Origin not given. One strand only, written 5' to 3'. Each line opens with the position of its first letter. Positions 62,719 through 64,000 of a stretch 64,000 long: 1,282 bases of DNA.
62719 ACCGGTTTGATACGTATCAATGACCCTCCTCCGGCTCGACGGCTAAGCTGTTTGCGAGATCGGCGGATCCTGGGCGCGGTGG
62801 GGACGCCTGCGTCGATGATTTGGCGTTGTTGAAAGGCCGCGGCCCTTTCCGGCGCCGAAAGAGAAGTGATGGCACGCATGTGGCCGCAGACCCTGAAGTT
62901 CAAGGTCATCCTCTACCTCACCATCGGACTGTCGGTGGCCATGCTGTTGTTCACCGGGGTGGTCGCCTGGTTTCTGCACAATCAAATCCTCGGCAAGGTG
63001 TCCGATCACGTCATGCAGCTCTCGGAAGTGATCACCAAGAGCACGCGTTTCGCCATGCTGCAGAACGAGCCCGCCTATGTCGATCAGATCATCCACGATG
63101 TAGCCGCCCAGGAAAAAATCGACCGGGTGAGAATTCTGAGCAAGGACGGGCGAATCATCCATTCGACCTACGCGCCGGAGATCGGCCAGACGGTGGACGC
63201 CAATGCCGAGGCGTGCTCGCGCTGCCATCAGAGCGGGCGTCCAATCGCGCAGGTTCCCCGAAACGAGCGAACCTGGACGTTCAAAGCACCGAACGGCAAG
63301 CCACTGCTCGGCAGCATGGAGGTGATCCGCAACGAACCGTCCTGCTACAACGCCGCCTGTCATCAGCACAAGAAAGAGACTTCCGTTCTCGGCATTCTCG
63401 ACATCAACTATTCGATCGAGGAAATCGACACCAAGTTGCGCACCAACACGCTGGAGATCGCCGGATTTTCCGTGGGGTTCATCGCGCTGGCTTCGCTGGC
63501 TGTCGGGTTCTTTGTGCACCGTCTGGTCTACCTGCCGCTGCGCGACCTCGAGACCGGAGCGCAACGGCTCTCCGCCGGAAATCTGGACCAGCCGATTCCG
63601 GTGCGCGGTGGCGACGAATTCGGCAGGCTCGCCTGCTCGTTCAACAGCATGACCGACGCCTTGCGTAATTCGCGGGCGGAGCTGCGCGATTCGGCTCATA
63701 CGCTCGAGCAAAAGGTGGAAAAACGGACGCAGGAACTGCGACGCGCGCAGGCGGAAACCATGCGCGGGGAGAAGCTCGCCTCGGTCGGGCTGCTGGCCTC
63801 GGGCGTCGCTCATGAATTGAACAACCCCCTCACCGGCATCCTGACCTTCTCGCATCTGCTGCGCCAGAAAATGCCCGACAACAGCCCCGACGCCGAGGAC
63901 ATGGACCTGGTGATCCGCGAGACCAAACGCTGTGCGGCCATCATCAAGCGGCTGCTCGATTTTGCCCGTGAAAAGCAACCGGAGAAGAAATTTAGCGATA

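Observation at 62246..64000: Histidine kinase with putative haem-c periplasmic sensor domain, divergent from a 64-codon CXXCH mini-protein gene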

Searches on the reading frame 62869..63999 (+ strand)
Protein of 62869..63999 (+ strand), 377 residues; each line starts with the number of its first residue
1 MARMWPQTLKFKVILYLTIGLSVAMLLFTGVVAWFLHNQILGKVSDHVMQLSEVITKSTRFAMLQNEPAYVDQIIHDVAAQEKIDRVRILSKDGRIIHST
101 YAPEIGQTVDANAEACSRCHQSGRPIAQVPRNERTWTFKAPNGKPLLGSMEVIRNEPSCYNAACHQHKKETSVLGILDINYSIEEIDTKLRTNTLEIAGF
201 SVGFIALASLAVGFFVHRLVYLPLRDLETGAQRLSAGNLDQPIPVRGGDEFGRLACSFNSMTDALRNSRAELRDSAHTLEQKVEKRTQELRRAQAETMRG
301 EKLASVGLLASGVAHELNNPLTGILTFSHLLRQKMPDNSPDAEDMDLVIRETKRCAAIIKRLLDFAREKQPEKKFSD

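Call 5: search_protein_families(library=pfam, proteins=[window:62869-63999:+], max_evalue=1)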
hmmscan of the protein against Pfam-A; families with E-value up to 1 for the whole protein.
window:62869-63999:+ (377 aa): 4 families
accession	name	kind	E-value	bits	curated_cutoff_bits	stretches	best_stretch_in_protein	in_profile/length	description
PF00672.30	HAMP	-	6.6e-16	58.8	25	1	222-266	8-52/53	HAMP domain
PF00512.31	HisKA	-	1.3e-14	54.5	26.9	1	307-369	3-64/66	His Kinase A (phospho-acceptor) domain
PF15463.11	ECM11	-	0.012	16.6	27.1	1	256-297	77-118/133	Extracellular mutant protein 11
PF22113.1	Mtrc-MtrF_II-IV_dom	-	0.064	13.2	30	1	105-171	112-169/176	Outer membrane cytochrome MtrC/MtrF-like, domains II/IV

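Call 6: search_protein_families(library=ncbifam, proteins=[window:62869-63999:+], max_evalue=1)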
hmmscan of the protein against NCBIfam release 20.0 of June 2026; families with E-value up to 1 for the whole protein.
window:62869-63999:+ (377 aa): 62 families (the best 25 are shown)
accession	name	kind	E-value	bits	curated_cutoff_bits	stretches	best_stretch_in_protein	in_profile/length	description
NF008468.0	PRK11360.1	equivalog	3.7e-21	75.1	646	2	289-371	379-460/616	two-component system sensor histidine kinase AtoS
NF040691.1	MtrAB_MtrB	equivalog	3e-19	69.4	450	2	5-291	1-283/507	MtrAB system histidine kinase MtrB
NF047794.1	HisKinPtgB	equivalog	1.5e-17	63.2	1000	1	208-374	349-512/656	two-component system sensor histidine kinase PgtB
NF033092.0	HK_WalK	equivalog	1e-16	60.6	725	1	9-274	5-255/594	cell wall metabolism sensor histidine kinase WalK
NF011874.0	PRK15347.1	equivalog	3.3e-15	55.2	852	1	199-367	300-458/921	two component system sensor kinase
NF038263.1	prot_phos_SiaA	equivalog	3.9e-15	55.4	700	1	199-299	313-406/658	biofilm regulation protein phosphatase SiaA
NF010411.0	PRK13837.1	equivalog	4.1e-14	51.6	647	1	278-371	420-515/828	two-component system VirA-like sensor kinase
NF047497.1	HK_LIC_12097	equivalog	1.6e-13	50.1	500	1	278-373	123-219/367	LIC_12097 family sensor histidine kinase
NF007688.0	PRK10364.1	equivalog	6.1e-13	48.3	479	1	285-367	218-301/460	two-component system sensor histidine kinase ZraS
TIGR01386.1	cztS_silS_copS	subfamily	1.6e-12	47.2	292.55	1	9-268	4-237/457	heavy metal sensor histidine kinase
NF052573.1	HisKinEspAMyxo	equivalog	7.4e-12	44.1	1400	1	255-372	338-459/755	serine histidine kinase EspA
NF008543.0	PRK11466.1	equivalog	9.1e-11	40.3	982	1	202-365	336-502/914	TMAO reductase system sensor histidine kinase/response regulator TorS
NF033792.0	ActS_PrrB_HisK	equivalog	1.4e-10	40.6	350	1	285-368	181-264/423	ActS/PrrB/RegB family redox-sensitive histidine kinase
NF046020.1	HisKinCckABruc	equivalog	2.6e-10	38.8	1000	1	291-368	465-542/868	cell cycle histidine kinase CckA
NF008312.0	PRK11100.1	equivalog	5.5e-10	38.7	356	2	310-371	260-320/477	two-component system sensor histidine kinase CreC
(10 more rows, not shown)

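Call 18: find_related_loci(query=A3, collection=genome_contigs, flank=10000)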
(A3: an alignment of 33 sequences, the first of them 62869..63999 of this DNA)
Query A3 (377 aa) in genome_contigs; peptide patterns used: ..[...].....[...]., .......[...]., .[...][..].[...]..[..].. (x = any residue, [..] = any of these).
296 stretches matched a pattern; 263 encode a relative of the query (tblastn E <= 1e-3); the best 80 are kept; 80 distinct loci.
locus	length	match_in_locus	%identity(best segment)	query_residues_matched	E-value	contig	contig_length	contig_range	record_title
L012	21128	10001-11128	88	2-377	0e+0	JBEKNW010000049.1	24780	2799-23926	MAG: Xanthobacteraceae bacterium isolate SPRUCE 426 SPRUCE_426_49, whole genome shotgun sequence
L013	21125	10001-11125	86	3-377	0e+0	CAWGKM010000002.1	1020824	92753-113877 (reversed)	MAG: uncultured Alphaproteobacteria bacterium isolate MFD02248.bin.1.117 genome assembly, contig: contig_37698, whole ge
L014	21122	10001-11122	85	4-377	0e+0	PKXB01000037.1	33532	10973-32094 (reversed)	MAG: Hyphomicrobiales bacterium isolate palsa_910 73.20120500_P27.1_contig_966, whole genome shotgun sequence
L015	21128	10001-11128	85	2-377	0e+0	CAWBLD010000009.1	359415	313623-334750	MAG: uncultured Alphaproteobacteria bacterium isolate MFD02416.bin.2.169 genome assembly, contig: contig_2890, whole gen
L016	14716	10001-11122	84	4-377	0e+0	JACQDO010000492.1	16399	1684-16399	MAG: Hyphomicrobiales bacterium isolate NC_groundwater_996_Pr1_S-0.65um_64_10 Montesol18_Sp65_coassembly_scaffold_154771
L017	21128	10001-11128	85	2-377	0e+0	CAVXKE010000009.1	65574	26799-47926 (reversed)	MAG: uncultured Alphaproteobacteria bacterium isolate MFD05942.bin.2.56 genome assembly, contig: contig_30003, whole gen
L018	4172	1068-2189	84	4-377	0e+0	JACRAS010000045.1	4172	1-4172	MAG: Betaproteobacteria bacterium isolate NC_groundwater_1600_Pr3_B-0.1um_63_13 SR-2_scaffold_141_772585, whole genome s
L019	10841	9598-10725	83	2-377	0e+0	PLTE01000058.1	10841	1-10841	MAG: Hyphomicrobiales bacterium isolate bog_931 73.20120700_S1D.242_contig_3403, whole genome shotgun sequence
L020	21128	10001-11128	83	2-377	0e+0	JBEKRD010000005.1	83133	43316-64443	MAG: Xanthobacteraceae bacterium isolate SPRUCE 502 SPRUCE_502_5, whole genome shotgun sequence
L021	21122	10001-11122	82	4-377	0e+0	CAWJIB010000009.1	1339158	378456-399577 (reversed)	MAG: uncultured Alphaproteobacteria bacterium isolate MFD03726.bin.1.218 genome assembly, contig: contig_31780, whole ge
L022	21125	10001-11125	83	3-377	0e+0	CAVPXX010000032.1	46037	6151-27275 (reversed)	MAG: uncultured Alphaproteobacteria bacterium isolate MFD01872.bin.1.321 genome assembly, contig: contig_84493, whole ge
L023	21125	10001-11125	83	3-377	0e+0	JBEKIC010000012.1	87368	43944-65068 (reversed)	MAG: Xanthobacteraceae bacterium isolate SPRUCE 291 SPRUCE_291_12, whole genome shotgun sequence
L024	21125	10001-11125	82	3-377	0e+0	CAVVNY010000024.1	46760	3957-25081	MAG: uncultured Alphaproteobacteria bacterium isolate MFD05705.bin.1.143 genome assembly, contig: contig_88428, whole ge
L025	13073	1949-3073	82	3-377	0e+0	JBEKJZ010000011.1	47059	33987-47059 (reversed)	MAG: Xanthobacteraceae bacterium isolate SPRUCE 335 SPRUCE_335_11, whole genome shotgun sequence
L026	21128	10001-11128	81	2-377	0e+0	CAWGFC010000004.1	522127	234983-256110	MAG: uncultured Alphaproteobacteria bacterium isolate MFD05705.bin.1.30 genome assembly, contig: contig_39298, whole gen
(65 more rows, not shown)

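Call 24: predict_structure(alignment_id=A3)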
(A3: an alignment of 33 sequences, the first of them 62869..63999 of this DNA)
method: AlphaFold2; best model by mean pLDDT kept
length: 377 residues; sequences in the alignment: 33
mean_pLDDT: 74.7   pTM: 0.43
mean pLDDT of the five models: 74.7, 73.7, 72.5, 72.2, 71.3
residues with pLDDT >= 90: 1; 70-90: 277; 50-70: 61; < 50: 38
segments of 3 or more residues with pLDDT < 50: 1-5, 120-124, 158-167, 299-305, 370-377
pLDDT, mean of each block of 10 residues (from residue 1): 53 82 87 84 80 82 77 83 82 78 81 53 52 73 81 60 47 71 84 85 86 84 87 85 84 87 86 81 78 59 50 64 76 82 84 79 64 38
secondary structure, 60 per line:
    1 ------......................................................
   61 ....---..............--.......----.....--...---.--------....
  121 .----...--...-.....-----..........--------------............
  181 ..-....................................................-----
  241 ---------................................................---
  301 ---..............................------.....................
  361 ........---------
elements in order: H7-64 H68-81 E84-90 E95-99 H117-121 E135-139 E145-154 H169-172 E173-182 H184-235 H250-297 H304-333 H340-368

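Call 29: fold_search(model_id=the predicted structure, library=pdb)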
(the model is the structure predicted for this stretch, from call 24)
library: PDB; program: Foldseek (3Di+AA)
matches with E <= 10: 191; with E <= 0.001: 8
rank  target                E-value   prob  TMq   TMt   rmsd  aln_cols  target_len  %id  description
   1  9a5d_A                9.7e-11  1.00  0.50  0.33   5.2       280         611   17  Integrative model of WALK-YYCH by crosslinking MS and deep learning (released 2024-09-18)
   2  9a65_B                1.5e-05  1.00  0.34  0.21  31.1       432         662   14  Integrative model of YVAQ-MCPB by crosslinking MS and deep learning (released 2024-09-18)
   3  9a69_B                2.9e-05  1.00  0.33  0.21  21.8       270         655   14  Integrative model of MCPB-MCPC by crosslinking MS and deep learning (released 2024-09-18)
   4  5is1                  2.8e-04  1.00  0.30  0.73   3.2       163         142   12  Crystal structure of the extracellular domain of sensor histidine kinase YycG from Staphylococcus aureus at 2.0 Angstrom (released 2016-07-20)
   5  7dud_A                3.4e-04  1.00  0.32  0.74   3.3       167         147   14  Crystal Structure of erWalK (released 2022-01-19)
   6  4ywz_A                5.0e-04  1.00  0.31  0.74   3.3       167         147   12  Crystal structure of the extracellular receptor domain of the essential sensor kinase WalK from Staphylococcus aureus (released 2016-03-30)
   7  9mrh_B                7.7e-04  1.00  0.28  0.29   3.7       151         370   12  Fluorescence lifetime-readout citrate sensor (released 2025-11-12)
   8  3e4p_B                1.0e-03  1.00  0.27  0.39   4.3       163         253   12  Crystal structure of malonate occupied DctB (released 2008-10-21)
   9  4ywz_B                1.5e-03  1.00  0.31  0.75   3.3       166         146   13  Crystal structure of the extracellular receptor domain of the essential sensor kinase WalK from Staphylococcus aureus (released 2016-03-30)
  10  9mrh_A                1.5e-03  1.00  0.28  0.28   3.8       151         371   12  Fluorescence lifetime-readout citrate sensor (released 2025-11-12)
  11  2j80_A                1.7e-03  1.00  0.28  0.71   3.6       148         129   13  Structure of Citrate-bound Periplasmic Domain of Sensor Histidine Kinase CitA (released 2007-10-23)
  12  8a7f_A                1.8e-03  0.98  0.15  0.16  26.5       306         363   11  Crystal structure of a chimeric LOV-Histidine kinase SB2F1-I66R mutant (asymmetrical variant, trigonal form with long  (released 2024-01-10)
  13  1p0z_A                1.9e-03  1.00  0.23  0.59   3.8       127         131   13  Sensor Kinase CitA binding domain (released 2003-08-19)
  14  8a3u                  2.0e-03  0.98  0.17  0.18  33.5       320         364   12  Crystal structure of a chimeric LOV-Histidine kinase SB2F1 (symmetrical variant, trigonal form with short c-axis) (released 2023-12-20)
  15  2j80_B                2.1e-03  1.00  0.27  0.70   3.7       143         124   12  Structure of Citrate-bound Periplasmic Domain of Sensor Histidine Kinase CitA (released 2007-10-23)
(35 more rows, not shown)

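Call 61: search_protein_families(library=pfam, alignment_id=A4, max_evalue=10)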
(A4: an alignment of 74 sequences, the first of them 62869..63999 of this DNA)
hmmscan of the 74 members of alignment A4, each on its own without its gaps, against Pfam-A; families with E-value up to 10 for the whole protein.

A. member 1, window:62869-63999:+ (377 aa): 5 families
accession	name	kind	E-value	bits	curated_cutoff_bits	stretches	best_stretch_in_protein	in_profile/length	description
PF00672.30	HAMP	-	6.6e-16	58.8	25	1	222-266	8-52/53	HAMP domain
PF00512.31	HisKA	-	1.3e-14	54.5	26.9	1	307-369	3-64/66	His Kinase A (phospho-acceptor) domain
PF15463.11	ECM11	-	0.012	16.6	27.1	1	256-297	77-118/133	Extracellular mutant protein 11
PF22113.1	Mtrc-MtrF_II-IV_dom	-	0.064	13.2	30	1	105-171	112-169/176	Outer membrane cytochrome MtrC/MtrF-like, domains II/IV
PF21563.3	Mcp40H-20_sensor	-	2.8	8.7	27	0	57-166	5-96/112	Methyl-accepting chemotaxis sensory transducer, class 40H, sensor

B. families by the number of members that match (of 74 scanned): 198 families (the first 25 are shown)
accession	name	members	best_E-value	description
PF00672.30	HAMP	72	8.5e-17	HAMP domain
PF00512.31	HisKA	68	2.9e-18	His Kinase A (phospho-acceptor) domain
PF02518.31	HATPase_c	62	1e-30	Histidine kinase-, DNA gyrase B-, and HSP90-like ATPase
PF21563.3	Mcp40H-20_sensor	58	1.3e-07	Methyl-accepting chemotaxis sensory transducer, class 40H, sensor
PF13581.12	HATPase_c_2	31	1.3e-05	Histidine kinase-like ATPase domain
PF13589.12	HATPase_c_3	24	0.00029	Histidine kinase-, DNA gyrase B-, and HSP90-like ATPase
PF14501.12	HATPase_c_5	21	6.4e-08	GHKL domain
PF17203.10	sCache_3_2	21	4.6e-05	Single cache domain 3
PF17152.10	CHASE8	16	5.2e-05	Periplasmic sensor domain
PF09984.15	sCache_4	14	0.00032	Single cache domain 4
PF21085.3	CusS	12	0.0015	CusS sensor domain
PF02743.24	dCache_1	11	0.002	Cache domain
PF10090.15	HPTransfase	10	3e-05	Histidine phosphotransferase C-terminal domain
PF00989.32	PAS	9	8.5e-23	PAS fold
PF13426.13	PAS_9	9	1e-19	PAS domain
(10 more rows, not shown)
